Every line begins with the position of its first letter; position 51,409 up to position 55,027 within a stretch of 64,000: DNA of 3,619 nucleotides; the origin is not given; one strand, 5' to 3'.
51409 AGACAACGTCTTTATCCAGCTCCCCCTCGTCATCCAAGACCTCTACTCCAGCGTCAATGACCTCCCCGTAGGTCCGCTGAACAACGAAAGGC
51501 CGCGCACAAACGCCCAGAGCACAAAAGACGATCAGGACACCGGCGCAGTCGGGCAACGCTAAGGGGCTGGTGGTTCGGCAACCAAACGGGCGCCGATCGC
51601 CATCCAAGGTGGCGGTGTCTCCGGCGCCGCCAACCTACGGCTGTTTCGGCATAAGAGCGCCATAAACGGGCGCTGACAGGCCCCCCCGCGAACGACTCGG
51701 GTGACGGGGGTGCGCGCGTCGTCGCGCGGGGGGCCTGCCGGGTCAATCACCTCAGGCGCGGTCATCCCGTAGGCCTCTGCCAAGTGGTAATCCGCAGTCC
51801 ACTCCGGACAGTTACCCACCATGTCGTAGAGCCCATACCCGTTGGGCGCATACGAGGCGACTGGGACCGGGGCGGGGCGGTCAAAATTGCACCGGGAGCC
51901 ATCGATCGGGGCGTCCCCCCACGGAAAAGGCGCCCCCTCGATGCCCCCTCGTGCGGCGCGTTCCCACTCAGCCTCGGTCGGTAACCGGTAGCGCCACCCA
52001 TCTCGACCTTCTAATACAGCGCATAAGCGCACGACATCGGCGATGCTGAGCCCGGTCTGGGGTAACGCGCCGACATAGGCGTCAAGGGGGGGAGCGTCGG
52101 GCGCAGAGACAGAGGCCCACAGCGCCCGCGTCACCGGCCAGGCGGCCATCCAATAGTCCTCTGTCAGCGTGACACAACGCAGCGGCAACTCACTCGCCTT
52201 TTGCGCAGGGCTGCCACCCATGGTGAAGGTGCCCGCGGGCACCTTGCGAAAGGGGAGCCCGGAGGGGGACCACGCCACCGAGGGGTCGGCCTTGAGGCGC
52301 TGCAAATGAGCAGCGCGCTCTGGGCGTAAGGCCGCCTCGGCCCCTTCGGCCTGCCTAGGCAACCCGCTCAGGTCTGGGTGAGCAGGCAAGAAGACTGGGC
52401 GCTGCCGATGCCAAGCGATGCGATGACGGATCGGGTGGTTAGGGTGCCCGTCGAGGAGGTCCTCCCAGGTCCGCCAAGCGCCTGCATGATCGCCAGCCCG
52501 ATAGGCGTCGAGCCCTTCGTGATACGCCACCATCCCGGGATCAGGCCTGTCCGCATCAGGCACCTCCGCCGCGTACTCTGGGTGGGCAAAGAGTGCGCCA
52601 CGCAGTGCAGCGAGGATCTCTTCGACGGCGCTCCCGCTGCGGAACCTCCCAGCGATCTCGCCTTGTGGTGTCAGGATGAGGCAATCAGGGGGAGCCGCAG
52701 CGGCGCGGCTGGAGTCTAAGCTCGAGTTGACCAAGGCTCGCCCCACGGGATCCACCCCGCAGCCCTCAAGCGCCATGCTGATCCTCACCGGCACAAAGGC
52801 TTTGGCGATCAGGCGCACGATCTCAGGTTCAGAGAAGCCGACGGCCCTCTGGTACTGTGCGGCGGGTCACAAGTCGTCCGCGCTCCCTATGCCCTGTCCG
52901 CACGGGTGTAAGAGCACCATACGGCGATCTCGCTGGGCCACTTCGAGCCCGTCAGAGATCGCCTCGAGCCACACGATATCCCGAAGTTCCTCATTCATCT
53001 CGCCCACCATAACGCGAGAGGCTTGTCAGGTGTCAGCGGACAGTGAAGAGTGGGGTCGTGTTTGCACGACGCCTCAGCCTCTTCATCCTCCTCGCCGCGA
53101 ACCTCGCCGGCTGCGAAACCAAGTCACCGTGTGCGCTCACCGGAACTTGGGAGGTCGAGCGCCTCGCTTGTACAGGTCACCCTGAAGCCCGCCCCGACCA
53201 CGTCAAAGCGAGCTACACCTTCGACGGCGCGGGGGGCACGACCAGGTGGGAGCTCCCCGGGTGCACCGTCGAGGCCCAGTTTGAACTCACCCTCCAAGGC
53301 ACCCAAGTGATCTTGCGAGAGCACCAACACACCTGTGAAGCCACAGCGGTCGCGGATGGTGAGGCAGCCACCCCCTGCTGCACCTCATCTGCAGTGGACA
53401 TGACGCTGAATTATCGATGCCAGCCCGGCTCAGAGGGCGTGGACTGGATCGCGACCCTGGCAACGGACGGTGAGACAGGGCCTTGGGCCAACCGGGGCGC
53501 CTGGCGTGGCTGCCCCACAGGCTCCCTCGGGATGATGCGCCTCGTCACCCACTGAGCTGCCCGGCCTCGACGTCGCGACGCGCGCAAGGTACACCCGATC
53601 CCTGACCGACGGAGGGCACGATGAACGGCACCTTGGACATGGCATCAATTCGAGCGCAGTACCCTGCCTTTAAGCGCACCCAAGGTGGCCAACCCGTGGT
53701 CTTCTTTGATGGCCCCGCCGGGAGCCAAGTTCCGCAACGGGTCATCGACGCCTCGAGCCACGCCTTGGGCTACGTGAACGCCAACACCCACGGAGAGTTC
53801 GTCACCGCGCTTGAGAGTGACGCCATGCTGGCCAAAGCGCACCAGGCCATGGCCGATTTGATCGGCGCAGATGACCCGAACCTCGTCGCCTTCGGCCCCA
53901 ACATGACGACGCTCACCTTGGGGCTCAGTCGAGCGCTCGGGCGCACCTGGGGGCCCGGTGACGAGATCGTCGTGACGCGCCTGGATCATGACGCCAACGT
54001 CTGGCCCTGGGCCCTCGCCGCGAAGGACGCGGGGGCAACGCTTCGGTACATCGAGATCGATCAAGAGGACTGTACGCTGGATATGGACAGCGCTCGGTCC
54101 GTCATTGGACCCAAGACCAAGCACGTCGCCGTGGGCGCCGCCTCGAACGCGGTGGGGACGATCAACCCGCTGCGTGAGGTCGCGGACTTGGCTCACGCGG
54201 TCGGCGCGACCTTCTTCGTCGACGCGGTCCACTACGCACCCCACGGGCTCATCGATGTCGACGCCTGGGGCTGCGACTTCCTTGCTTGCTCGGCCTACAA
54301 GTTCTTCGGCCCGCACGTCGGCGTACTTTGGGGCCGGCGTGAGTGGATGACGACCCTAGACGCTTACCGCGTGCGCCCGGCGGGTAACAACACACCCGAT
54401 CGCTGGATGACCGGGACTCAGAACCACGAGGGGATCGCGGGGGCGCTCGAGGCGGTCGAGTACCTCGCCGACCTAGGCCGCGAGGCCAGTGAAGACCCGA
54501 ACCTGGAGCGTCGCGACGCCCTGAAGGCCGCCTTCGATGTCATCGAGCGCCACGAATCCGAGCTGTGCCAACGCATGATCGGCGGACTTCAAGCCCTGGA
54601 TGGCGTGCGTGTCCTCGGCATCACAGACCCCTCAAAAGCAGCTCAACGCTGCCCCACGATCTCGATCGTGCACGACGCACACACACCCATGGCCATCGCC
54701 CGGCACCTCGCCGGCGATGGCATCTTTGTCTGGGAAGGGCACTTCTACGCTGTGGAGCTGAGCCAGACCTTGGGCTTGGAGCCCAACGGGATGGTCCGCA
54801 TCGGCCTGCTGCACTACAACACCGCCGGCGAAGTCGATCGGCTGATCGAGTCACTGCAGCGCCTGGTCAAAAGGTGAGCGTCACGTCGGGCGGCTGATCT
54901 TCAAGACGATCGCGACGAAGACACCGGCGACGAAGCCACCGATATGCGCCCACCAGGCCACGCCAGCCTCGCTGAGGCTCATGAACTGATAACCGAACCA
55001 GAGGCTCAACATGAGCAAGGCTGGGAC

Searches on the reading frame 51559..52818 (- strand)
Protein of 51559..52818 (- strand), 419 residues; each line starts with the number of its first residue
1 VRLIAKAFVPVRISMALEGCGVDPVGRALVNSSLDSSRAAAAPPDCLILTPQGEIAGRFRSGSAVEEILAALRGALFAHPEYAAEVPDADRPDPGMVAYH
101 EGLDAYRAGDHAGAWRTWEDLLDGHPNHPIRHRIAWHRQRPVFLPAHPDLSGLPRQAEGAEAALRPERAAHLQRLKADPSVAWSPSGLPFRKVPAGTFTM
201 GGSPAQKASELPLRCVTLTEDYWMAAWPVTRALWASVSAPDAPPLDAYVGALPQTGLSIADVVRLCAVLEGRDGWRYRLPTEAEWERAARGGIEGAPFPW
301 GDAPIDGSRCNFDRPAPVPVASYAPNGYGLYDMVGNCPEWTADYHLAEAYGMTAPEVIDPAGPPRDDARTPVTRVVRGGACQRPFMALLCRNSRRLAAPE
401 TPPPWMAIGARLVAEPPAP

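Call 25: search_protein_families(library=pfam, proteins=[window:51559-52818:-], max_evalue=0.001)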
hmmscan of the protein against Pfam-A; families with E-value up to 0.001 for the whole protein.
window:51559-52818:- (419 aa): 1 family
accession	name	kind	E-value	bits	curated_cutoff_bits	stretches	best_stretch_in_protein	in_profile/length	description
PF03781.23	FGE-sulfatase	-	3.8e-31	109.1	23.3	1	193-413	8-254/255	Sulfatase-modifying factor enzyme 1-like domain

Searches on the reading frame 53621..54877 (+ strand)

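Call 25: search_protein_families(library=pfam, proteins=[window:53621-54877:+], max_evalue=0.001)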
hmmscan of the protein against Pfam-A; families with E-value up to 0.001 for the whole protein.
window:53621-54877:+ (418 aa): 4 families
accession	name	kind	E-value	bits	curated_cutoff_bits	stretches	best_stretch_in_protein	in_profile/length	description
PF00266.25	Aminotran_5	-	1.3e-65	222.2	21.5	2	27-302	1-288/371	Aminotransferase class-V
PF00155.27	Aminotran_1_2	-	6.5e-07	29.3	19.7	1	69-205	43-189/361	Aminotransferase class I and II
PF01041.23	DegT_DnrJ_EryC1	-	7.9e-07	29.1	19.8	1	87-204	41-148/360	DegT/DnrJ/EryC1/StrS aminotransferase family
PF01053.26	Cys_Met_Meta_PP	-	6.9e-06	25.3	27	1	146-238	119-209/381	Cys/Met metabolism PLP-dependent enzyme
